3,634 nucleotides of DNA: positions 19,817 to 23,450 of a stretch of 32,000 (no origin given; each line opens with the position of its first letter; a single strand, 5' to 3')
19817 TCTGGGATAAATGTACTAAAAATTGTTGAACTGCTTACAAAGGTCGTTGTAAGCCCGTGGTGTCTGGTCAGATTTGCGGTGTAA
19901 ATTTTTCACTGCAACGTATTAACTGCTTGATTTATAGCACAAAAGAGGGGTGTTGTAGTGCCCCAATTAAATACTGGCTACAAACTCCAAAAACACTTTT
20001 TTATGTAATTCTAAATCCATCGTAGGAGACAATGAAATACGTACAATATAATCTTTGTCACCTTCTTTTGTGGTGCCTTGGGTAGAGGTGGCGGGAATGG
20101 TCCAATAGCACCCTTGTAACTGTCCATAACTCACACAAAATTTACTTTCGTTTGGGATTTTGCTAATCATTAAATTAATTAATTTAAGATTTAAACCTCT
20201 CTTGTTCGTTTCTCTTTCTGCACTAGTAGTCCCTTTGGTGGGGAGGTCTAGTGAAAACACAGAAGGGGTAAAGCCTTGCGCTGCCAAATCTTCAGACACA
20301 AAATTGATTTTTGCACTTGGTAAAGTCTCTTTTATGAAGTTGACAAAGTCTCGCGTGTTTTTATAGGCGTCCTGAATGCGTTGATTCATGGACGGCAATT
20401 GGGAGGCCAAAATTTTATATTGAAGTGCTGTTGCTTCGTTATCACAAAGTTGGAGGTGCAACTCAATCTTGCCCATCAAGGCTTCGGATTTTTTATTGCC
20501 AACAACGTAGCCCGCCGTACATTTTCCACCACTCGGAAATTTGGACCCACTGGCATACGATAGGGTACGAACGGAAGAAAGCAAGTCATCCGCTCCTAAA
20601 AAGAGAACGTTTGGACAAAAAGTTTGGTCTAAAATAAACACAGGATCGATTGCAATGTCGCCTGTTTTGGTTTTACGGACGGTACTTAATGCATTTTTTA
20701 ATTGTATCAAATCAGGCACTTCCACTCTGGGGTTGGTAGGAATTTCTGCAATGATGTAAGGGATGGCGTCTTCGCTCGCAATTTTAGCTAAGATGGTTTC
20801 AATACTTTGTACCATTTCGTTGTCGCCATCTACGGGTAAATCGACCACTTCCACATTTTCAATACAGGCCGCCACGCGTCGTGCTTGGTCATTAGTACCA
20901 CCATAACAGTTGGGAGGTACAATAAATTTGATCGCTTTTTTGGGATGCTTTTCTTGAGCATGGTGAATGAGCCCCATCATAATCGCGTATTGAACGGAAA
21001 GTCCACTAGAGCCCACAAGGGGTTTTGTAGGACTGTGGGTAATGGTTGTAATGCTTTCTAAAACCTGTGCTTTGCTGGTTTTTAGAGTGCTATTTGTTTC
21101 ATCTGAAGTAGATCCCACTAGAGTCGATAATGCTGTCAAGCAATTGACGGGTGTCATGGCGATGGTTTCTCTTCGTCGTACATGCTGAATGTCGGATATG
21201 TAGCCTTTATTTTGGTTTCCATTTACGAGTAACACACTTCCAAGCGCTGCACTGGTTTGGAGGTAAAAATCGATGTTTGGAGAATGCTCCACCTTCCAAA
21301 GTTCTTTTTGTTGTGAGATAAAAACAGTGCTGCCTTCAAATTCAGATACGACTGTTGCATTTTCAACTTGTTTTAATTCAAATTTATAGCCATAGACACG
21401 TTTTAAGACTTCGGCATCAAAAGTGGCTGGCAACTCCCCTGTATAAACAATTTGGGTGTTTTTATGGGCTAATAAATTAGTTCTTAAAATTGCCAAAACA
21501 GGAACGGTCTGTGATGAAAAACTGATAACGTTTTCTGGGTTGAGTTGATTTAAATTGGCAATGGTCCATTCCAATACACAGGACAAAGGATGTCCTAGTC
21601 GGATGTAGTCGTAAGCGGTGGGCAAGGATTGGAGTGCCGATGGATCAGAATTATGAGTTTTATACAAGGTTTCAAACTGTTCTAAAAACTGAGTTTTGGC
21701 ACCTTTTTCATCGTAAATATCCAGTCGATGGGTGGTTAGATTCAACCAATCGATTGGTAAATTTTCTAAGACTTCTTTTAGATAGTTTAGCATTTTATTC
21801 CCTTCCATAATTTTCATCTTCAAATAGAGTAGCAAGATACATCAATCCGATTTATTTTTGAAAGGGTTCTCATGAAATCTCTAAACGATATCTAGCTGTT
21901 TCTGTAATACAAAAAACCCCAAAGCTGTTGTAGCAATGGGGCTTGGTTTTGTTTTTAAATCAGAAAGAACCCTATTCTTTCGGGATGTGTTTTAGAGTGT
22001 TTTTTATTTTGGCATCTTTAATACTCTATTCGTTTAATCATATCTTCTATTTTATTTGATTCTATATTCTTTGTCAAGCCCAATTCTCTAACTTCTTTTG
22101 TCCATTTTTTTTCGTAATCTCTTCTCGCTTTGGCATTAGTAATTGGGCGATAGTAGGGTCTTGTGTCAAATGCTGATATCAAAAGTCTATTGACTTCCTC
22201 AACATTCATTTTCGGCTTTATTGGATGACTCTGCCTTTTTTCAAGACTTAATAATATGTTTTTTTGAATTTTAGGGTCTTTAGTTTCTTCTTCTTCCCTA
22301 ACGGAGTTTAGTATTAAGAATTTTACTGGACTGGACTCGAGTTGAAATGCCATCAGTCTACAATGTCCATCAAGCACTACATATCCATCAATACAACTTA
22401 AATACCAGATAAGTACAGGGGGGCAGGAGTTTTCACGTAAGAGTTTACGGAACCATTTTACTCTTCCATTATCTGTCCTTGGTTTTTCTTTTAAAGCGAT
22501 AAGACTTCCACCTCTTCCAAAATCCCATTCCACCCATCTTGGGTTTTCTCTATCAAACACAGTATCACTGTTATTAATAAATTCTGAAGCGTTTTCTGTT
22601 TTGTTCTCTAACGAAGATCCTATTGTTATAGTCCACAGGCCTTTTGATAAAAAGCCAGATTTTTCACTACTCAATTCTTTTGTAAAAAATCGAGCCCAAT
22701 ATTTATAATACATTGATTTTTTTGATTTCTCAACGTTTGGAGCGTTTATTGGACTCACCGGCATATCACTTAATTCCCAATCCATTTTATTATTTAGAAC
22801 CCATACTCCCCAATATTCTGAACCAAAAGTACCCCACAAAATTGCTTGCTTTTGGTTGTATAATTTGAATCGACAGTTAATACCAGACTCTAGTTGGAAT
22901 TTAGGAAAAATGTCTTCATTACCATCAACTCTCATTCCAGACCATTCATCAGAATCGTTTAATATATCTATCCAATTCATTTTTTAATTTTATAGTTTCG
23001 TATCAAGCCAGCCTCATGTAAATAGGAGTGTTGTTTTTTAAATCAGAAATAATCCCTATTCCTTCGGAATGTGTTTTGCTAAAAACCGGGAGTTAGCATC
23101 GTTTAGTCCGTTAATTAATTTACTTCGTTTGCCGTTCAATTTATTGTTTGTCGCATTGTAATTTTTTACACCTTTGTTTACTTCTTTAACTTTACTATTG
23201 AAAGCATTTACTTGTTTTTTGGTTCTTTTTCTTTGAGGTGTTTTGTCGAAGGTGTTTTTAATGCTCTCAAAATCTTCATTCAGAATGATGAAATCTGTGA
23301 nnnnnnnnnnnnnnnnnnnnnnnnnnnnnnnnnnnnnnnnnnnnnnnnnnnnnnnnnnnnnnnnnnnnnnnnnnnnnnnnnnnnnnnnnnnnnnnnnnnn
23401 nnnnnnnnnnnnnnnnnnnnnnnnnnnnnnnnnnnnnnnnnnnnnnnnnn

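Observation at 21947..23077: Single ParB/Srx-like gene inserted between a gene and its terminator, flanked by 47-nt direct repeats that duplicate the last six codons and the stop codon of the upstream gene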

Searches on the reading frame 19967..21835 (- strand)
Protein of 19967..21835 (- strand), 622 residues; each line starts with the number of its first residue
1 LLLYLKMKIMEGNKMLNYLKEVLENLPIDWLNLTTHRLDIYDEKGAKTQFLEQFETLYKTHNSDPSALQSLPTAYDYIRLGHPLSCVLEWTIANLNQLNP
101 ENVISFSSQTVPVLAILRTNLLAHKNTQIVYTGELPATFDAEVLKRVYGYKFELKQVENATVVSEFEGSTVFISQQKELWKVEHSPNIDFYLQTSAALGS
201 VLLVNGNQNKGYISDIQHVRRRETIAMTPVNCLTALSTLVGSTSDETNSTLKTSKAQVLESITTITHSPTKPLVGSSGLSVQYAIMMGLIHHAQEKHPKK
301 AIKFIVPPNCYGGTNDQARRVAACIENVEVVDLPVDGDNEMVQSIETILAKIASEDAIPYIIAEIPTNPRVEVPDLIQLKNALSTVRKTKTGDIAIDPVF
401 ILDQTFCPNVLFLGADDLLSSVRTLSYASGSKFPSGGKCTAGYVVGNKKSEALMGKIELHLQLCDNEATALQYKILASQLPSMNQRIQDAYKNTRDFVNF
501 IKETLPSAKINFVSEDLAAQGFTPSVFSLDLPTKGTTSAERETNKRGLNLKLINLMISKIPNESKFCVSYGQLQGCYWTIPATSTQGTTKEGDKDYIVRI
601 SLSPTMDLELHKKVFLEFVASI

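Call 4: search_protein_families(library=pfam, proteins=[window:19967-21835:-], max_evalue=1)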
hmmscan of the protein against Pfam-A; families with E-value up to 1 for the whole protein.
window:19967-21835:- (622 aa): 1 family
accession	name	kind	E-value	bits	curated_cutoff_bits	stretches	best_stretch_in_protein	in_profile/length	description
PF01053.26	Cys_Met_Meta_PP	-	6.5e-09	35.3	27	2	257-505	55-270/381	Cys/Met metabolism PLP-dependent enzyme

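Call 22: find_encoding_contigs(protein=window:19967-21808:-, flank=4000, max_places=10)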
Protein window:19967-21808:- (613 aa): no gene with exactly this product is on record in the collection.

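Call 78: search_protein_families(library=ncbifam, proteins=[window:19967-21808:-], max_evalue=0.1)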
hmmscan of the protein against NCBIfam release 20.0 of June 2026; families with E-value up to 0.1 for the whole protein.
window:19967-21808:- (613 aa): 5 families
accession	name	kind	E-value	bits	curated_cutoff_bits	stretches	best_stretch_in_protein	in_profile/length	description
TIGR01329.1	cysta_beta_ly_E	equivalog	2.7e-08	32.9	487.5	2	254-450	57-222/383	cystathionine beta-lyase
TIGR02080.1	O_succ_thio_ly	equivalog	7.6e-05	21.6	504.55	1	294-494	92-267/382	cystathionine gamma-synthase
NF006095.0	PRK08247.1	equivalog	0.00013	20.9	585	0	294-494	93-268/369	methionine biosynthesis PLP-dependent protein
NF005758.0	PRK07582.1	equivalog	0.028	13.2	440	0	295-389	97-174/372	cystathionine gamma-lyase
NF040939.2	trans_reg_lrs14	equivalog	0.069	13.2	90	0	216-256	19-60/103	Lrs14 family HTH-type transcriptional regulator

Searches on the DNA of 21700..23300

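Call 81: search_rna_families(source=window, start=21700, end=23300, threshold=evalue, max_evalue=1)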
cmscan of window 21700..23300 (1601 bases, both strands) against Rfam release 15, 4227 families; matches with E-value up to 1: 1.
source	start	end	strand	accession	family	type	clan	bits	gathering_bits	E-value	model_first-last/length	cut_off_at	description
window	22672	22738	-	RF02970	EGFOA-assoc-1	Gene; sRNA;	-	13.5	224.5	0.68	170-234/250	no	EGFOA-assoc-1 RNA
